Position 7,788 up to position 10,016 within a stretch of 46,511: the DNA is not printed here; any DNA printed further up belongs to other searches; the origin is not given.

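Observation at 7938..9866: GT4 glycosyltransferase fused in-frame to GmhA sedoheptulose-7-phosphate isomerase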

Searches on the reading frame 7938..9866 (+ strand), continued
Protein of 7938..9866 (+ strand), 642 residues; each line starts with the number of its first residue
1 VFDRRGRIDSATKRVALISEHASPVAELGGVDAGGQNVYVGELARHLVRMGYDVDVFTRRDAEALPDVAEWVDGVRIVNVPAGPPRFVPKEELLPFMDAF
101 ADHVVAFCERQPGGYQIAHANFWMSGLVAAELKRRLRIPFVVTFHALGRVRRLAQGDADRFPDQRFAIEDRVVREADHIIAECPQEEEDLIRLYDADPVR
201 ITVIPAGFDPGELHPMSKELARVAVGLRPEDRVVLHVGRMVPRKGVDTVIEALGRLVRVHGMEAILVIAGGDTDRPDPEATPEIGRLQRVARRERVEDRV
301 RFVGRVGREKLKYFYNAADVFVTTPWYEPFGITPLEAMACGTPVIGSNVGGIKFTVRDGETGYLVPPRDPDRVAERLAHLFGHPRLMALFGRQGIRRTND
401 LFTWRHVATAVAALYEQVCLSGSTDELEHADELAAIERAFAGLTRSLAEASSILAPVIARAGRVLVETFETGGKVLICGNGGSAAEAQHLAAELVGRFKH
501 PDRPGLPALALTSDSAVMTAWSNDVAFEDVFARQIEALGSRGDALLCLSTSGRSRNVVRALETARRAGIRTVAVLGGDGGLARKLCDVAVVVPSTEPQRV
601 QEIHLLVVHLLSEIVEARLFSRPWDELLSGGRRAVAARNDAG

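Call 42: search_protein_families(library=pfam, proteins=[P0129, P0133, P0144, P0182, P0141, P0139, P0212, P0202, P0265, P0180], max_evalue=0.001)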
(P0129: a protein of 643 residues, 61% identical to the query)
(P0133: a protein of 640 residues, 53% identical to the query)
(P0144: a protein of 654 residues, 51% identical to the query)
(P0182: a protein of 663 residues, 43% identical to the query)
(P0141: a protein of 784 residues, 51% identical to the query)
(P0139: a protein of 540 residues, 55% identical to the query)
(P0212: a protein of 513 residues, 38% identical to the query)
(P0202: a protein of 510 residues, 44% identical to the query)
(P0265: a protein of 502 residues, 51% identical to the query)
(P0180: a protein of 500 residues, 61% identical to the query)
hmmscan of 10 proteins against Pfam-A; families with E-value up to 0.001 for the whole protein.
P0129 (643 aa): 10 families
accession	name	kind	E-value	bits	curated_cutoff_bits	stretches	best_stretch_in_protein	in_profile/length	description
PF00534.26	Glycos_transf_1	-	2e-39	135.3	26.4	1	218-393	4-170/172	Glycosyl transferases group 1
PF13692.12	Glyco_trans_1_4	-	2.3e-30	106.2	27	1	230-380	2-141/142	Glycosyl transferases group 1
PF13579.12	Glyco_trans_4_4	-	1.3e-26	94.3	29.7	1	34-205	1-158/158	Glycosyl transferase 4-like domain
PF13439.12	Glyco_transf_4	-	2.4e-26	93.2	28.5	1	34-208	2-168/170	Glycosyltransferase Family 4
PF13242.12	Hydrolase_like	-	5.1e-15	55.6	22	1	547-618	2-75/75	HAD-hyrolase-like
PF20706.3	GT4-conflict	-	7.9e-14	51.9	26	1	151-406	123-382/385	Family 4 Glycosyltransferase in conflict systems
PF13419.12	HAD_2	-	1.8e-07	31.9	23.8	1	548-592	134-178/178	Haloacid dehalogenase-like hydrolase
PF00702.32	Hydrolase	-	3.6e-07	31.2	26.4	1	472-586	102-191/191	haloacid dehalogenase-like hydrolase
PF13524.12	Glyco_trans_1_2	-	8.7e-07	29.4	25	1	330-405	65-138/144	Glycosyl transferase-like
PF08645.17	PNK3P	-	5.5e-05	23.4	22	1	450-575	7-126/161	Polynucleotide kinase 3 phosphatase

P0133 (640 aa): 5 families
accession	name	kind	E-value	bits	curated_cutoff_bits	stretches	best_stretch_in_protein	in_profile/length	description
PF00534.26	Glycos_transf_1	-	1.5e-37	129.2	26.4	1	214-388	5-170/172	Glycosyl transferases group 1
PF13439.12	Glyco_transf_4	-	2.7e-29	102.8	28.5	1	24-204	2-169/170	Glycosyltransferase Family 4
PF13692.12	Glyco_trans_1_4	-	2.9e-27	96.1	27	1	227-376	4-142/142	Glycosyl transferases group 1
PF13579.12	Glyco_trans_4_4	-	4.7e-23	82.7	29.7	1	24-200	1-158/158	Glycosyl transferase 4-like domain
PF20706.3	GT4-conflict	-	1e-10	41.6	26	1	150-345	128-316/385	Family 4 Glycosyltransferase in conflict systems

P0144 (654 aa): 9 families
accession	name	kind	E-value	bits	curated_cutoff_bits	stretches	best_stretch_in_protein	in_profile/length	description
PF00534.26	Glycos_transf_1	-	3.2e-32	111.9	26.4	1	206-380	3-170/172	Glycosyl transferases group 1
PF13439.12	Glyco_transf_4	-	1.7e-31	110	28.5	1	22-197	2-168/170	Glycosyltransferase Family 4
PF13579.12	Glyco_trans_4_4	-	5.1e-27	95.6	29.7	1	22-194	1-158/158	Glycosyl transferase 4-like domain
PF13692.12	Glyco_trans_1_4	-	9.5e-26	91.2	27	1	220-368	3-142/142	Glycosyl transferases group 1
PF13242.12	Hydrolase_like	-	1.9e-17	63.4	22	1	552-622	2-74/75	HAD-hyrolase-like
PF20706.3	GT4-conflict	-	1.7e-12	47.5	26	1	145-339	129-318/385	Family 4 Glycosyltransferase in conflict systems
PF00702.32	Hydrolase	-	2.1e-06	28.7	26.4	1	478-591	100-191/191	haloacid dehalogenase-like hydrolase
PF13419.12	HAD_2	-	6.2e-06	26.9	23.8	1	553-597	134-178/178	Haloacid dehalogenase-like hydrolase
PF13524.12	Glyco_trans_1_2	-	9e-05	22.9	25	1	246-397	15-143/144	Glycosyl transferase-like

P0182 (663 aa): 7 families
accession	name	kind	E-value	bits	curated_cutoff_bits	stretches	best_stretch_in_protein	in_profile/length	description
PF13579.12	Glyco_trans_4_4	-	6.9e-27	95.2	29.7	1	20-195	1-158/158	Glycosyl transferase 4-like domain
PF00534.26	Glycos_transf_1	-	3.6e-24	85.7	26.4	1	210-398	6-171/172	Glycosyl transferases group 1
PF13439.12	Glyco_transf_4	-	6.1e-22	78.9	28.5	1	20-198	2-168/170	Glycosyltransferase Family 4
PF13692.12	Glyco_trans_1_4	-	1.9e-18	67.5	27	1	221-385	3-142/142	Glycosyl transferases group 1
PF13242.12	Hydrolase_like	-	1.7e-09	37.9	22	1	579-649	2-74/75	HAD-hyrolase-like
PF20706.3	GT4-conflict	-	1.6e-07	31.1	26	1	19-413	11-385/385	Family 4 Glycosyltransferase in conflict systems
PF13524.12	Glyco_trans_1_2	-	1.8e-05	25.2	25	1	337-414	68-143/144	Glycosyl transferase-like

P0141 (784 aa): 6 families
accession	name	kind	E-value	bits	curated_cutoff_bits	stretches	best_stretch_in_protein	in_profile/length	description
PF00534.26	Glycos_transf_1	-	9.7e-46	155.9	26.4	2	549-748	5-169/172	Glycosyl transferases group 1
PF13692.12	Glyco_trans_1_4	-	3.7e-38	131.4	27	2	639-737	47-142/142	Glycosyl transferases group 1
PF13579.12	Glyco_trans_4_4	-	4.6e-26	92.5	29.7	1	362-535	1-158/158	Glycosyl transferase 4-like domain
PF13439.12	Glyco_transf_4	-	5.5e-26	92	28.5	1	361-539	1-169/170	Glycosyltransferase Family 4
PF13524.12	Glyco_trans_1_2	-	5e-16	59.4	25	2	169-300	4-143/144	Glycosyl transferase-like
PF20706.3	GT4-conflict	-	6.4e-12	45.6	26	2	362-598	12-239/385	Family 4 Glycosyltransferase in conflict systems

P0139 (540 aa): 7 families
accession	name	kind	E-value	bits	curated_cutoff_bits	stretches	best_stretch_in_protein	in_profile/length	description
PF00534.26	Glycos_transf_1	-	7.9e-36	123.6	26.4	1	310-498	5-170/172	Glycosyl transferases group 1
PF13692.12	Glyco_trans_1_4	-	1.9e-28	100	27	1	321-483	2-139/142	Glycosyl transferases group 1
PF13579.12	Glyco_trans_4_4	-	1.4e-26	94.1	29.7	1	123-296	1-158/158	Glycosyl transferase 4-like domain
PF13439.12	Glyco_transf_4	-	3.4e-26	92.7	28.5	1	123-299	2-168/170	Glycosyltransferase Family 4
PF13524.12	Glyco_trans_1_2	-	2.4e-06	28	25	1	437-515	67-143/144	Glycosyl transferase-like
PF20706.3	GT4-conflict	-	1.3e-05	24.8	26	1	123-513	12-384/385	Family 4 Glycosyltransferase in conflict systems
PF08323.17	Glyco_transf_5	-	0.00013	22.2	22.7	0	187-243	112-175/239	Starch synthase catalytic domain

P0212 (513 aa): 6 families
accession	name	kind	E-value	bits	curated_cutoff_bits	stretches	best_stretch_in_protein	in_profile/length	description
PF00534.26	Glycos_transf_1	-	1.1e-39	136.2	26.4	1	285-466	2-172/172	Glycosyl transferases group 1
PF13692.12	Glyco_trans_1_4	-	3.4e-31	108.8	27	1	300-452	3-142/142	Glycosyl transferases group 1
PF13439.12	Glyco_transf_4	-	2.4e-27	96.5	28.5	1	102-279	2-170/170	Glycosyltransferase Family 4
PF13579.12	Glyco_trans_4_4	-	6.3e-24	85.5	29.7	1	102-274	1-158/158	Glycosyl transferase 4-like domain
PF20706.3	GT4-conflict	-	2.2e-20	73.5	26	1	180-479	79-384/385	Family 4 Glycosyltransferase in conflict systems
PF13524.12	Glyco_trans_1_2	-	3.4e-11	43.7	25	1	362-481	23-143/144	Glycosyl transferase-like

P0202 (510 aa): 6 families
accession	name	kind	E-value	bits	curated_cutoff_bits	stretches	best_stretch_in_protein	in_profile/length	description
PF00534.26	Glycos_transf_1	-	4.5e-39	134.2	26.4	1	240-420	2-169/172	Glycosyl transferases group 1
PF13692.12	Glyco_trans_1_4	-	7.6e-30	104.5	27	1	254-409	2-142/142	Glycosyl transferases group 1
PF13439.12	Glyco_transf_4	-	2.8e-25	89.8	28.5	1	53-223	8-169/170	Glycosyltransferase Family 4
PF13579.12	Glyco_trans_4_4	-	7.5e-24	85.3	29.7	1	52-219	6-158/158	Glycosyl transferase 4-like domain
PF20706.3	GT4-conflict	-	5.9e-11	42.4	26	1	57-379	22-317/385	Family 4 Glycosyltransferase in conflict systems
PF13524.12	Glyco_trans_1_2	-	1.7e-05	25.2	25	1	326-437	29-142/144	Glycosyl transferase-like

P0265 (502 aa): 3 families
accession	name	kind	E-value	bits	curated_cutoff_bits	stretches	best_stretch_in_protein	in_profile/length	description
PF13439.12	Glyco_transf_4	-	4.8e-22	79.2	28.5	1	22-198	2-169/170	Glycosyltransferase Family 4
PF13579.12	Glyco_trans_4_4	-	1.6e-18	68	29.7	1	22-194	1-158/158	Glycosyl transferase 4-like domain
PF00534.26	Glycos_transf_1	-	7.6e-06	26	26.4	1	208-258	6-57/172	Glycosyl transferases group 1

P0180 (500 aa): 3 families
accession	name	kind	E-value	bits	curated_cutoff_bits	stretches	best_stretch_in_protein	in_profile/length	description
PF13579.12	Glyco_trans_4_4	-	1.9e-29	103.5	29.7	1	25-198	1-158/158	Glycosyl transferase 4-like domain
PF13439.12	Glyco_transf_4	-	2.2e-28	99.8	28.5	1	25-202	2-169/170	Glycosyltransferase Family 4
PF08323.17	Glyco_transf_5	-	9.5e-05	22.6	22.7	0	90-157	113-189/239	Starch synthase catalytic domain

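Call 63: predict_structure(alignment_id=A2)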
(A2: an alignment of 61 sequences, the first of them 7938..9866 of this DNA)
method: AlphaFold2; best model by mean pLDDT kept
length: 642 residues; sequences in the alignment: 61
mean_pLDDT: 84.7   pTM: 0.66
mean pLDDT of the five models: 84.7, 84.4, 80.3, 79.1, 76.3
residues with pLDDT >= 90: 345; 70-90: 207; 50-70: 44; < 50: 46
segments of 3 or more residues with pLDDT < 50: 1-10, 24-35, 350-352, 624-642
pLDDT, mean of each block of 10 residues (from residue 1): 42 84 46 55 90 92 86 86 86 92 97 93 91 97 80 73 90 95 83 91 85 88 95 90 87 98 95 87 94 98 87 94 69 80 77 58 86 96 94 87 88 91 61 71 77 90 97 96 93 82 88 78 82 95 97 96 98 96 97 91 94 90 51 39 35
secondary structure, 60 per line:
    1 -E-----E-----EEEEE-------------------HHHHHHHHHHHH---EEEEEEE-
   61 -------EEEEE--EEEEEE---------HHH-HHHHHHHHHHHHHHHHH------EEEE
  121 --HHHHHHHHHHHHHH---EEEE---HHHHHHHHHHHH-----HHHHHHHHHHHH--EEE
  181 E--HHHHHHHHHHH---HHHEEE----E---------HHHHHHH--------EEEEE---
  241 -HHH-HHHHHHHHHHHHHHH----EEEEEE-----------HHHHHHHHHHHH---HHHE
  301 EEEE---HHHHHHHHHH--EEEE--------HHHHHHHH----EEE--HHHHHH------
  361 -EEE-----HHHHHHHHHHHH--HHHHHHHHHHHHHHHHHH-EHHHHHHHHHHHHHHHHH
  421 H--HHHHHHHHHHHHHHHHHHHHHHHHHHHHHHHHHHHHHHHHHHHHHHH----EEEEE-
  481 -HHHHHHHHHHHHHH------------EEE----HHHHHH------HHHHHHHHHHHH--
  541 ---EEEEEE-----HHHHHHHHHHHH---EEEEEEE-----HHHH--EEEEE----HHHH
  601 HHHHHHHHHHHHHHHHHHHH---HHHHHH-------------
elements in order: E14-18 H38-49 E53-59 E68-72 E75-80 H94-110 E117-120 H123-136 E140-143 H147-158 H164-175 E178-181 H184-194 E201-203 H218-224 E233-237 H246-260 E265-270 H282-293 E300-304 H308-317 E320-323 H332-339 E344-346 H349-354 E362-364 H370-381 H384-401 H404-421 H424-470 E475-479 H482-495 E508-510 H515-520 H527-538 E544-549 H555-566 E570-576 H582-585 E588-592 H597-620 H624-629
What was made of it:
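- pTM 0.66 gives no reliable inter-domain geometry (call 63).
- Tried and rejected: It gave good domains (pLDDT 84.7) but pTM 0.66 and no coordinates or PAE, so channelling geometry could not be judged (call 63).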

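Call 66: fold_search(model_id=the predicted structure, library=pdb)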
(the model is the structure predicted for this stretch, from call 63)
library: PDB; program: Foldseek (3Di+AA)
matches with E <= 10: 1450; with E <= 0.001: 534
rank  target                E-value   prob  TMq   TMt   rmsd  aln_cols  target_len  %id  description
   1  6kih_A                2.5e-31  1.00  0.56  0.88   3.2       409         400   34  Sucrose-phosphate synthase (tll1590) from Thermosynechococcus elongatus (released 2020-05-27)
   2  6kih_B                5.9e-31  1.00  0.56  0.88   3.2       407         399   34  Sucrose-phosphate synthase (tll1590) from Thermosynechococcus elongatus (released 2020-05-27)
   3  3c48_B                4.1e-30  1.00  0.34  0.52  10.2       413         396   30  Structure of the retaining glycosyltransferase MshA: The first step in mycothiol biosynthesis. Organism: Corynebacteri (released 2008-03-25)
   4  3c4q_B                6.2e-30  1.00  0.54  0.86   3.3       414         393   30  Structure of the retaining glycosyltransferase MshA : The first step in mycothiol biosynthesis. Organism : Corynebacte (released 2008-04-01)
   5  3c4q_A                1.1e-29  1.00  0.54  0.86   3.3       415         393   30  Structure of the retaining glycosyltransferase MshA : The first step in mycothiol biosynthesis. Organism : Corynebacte (released 2008-04-01)
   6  3c48_A                1.8e-29  1.00  0.34  0.53  10.6       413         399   30  Structure of the retaining glycosyltransferase MshA: The first step in mycothiol biosynthesis. Organism: Corynebacteri (released 2008-03-25)
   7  2r60                  1.6e-24  1.00  0.44  0.58   7.2       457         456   22  Structure of apo Sucrose Phosphate Synthase (SPS) of Halothermothrix orenii (released 2008-06-10)
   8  6tvp_B                6.7e-24  1.00  0.49  0.77   5.4       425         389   27  Structure of Mycobacterium smegmatis alpha-maltose-1-phosphate synthase GlgM (released 2020-04-22)
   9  6tvp_A                7.0e-23  1.00  0.50  0.79   4.8       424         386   26  Structure of Mycobacterium smegmatis alpha-maltose-1-phosphate synthase GlgM (released 2020-04-22)
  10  7qsg_A                7.0e-23  1.00  0.48  0.78   4.9       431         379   23  Methylmannose polysaccharide mannosyltransferase from M. hassiacum (released 2023-01-25)
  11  6d9t                  1.1e-21  1.00  0.50  0.83   4.3       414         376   18  BshA from Staphylococcus aureus complexed with UDP (released 2019-05-08)
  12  6n1x                  7.3e-21  1.00  0.50  0.83   4.5       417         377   17  BshA from Staphylococcus aureus complexed with UDP and N-acetylglucosamine (released 2019-08-21)
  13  3mbo_A                1.1e-20  1.00  0.50  0.83   4.2       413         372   20  Crystal Structure of the Glycosyltransferase BaBshA bound with UDP and L-malate (released 2010-09-29)
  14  5d01_B                1.3e-20  1.00  0.49  0.84   4.1       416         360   19  Crystal structure of BshA from B. subtilis complexed with N-acetylglucosaminyl-malate (released 2016-09-07)
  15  5d00_B                3.7e-20  1.00  0.48  0.83   4.0       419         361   20  Crystal structure of BshA from B. subtilis complexed with N-acetylglucosaminyl-malate and UMP (released 2016-09-07)
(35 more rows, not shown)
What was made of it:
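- On GmhA sedoheptulose-7-phosphate isomerase (TIGR00441): Target-normalised TM 0.92-0.93, rmsd 1.6 Å and 42% identity to 1X92 (call 66).
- The model superposes on P. aeruginosa GmhA with target-normalised TM 0.92-0.93 and rmsd 1.6 Å (calls 63, 66).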
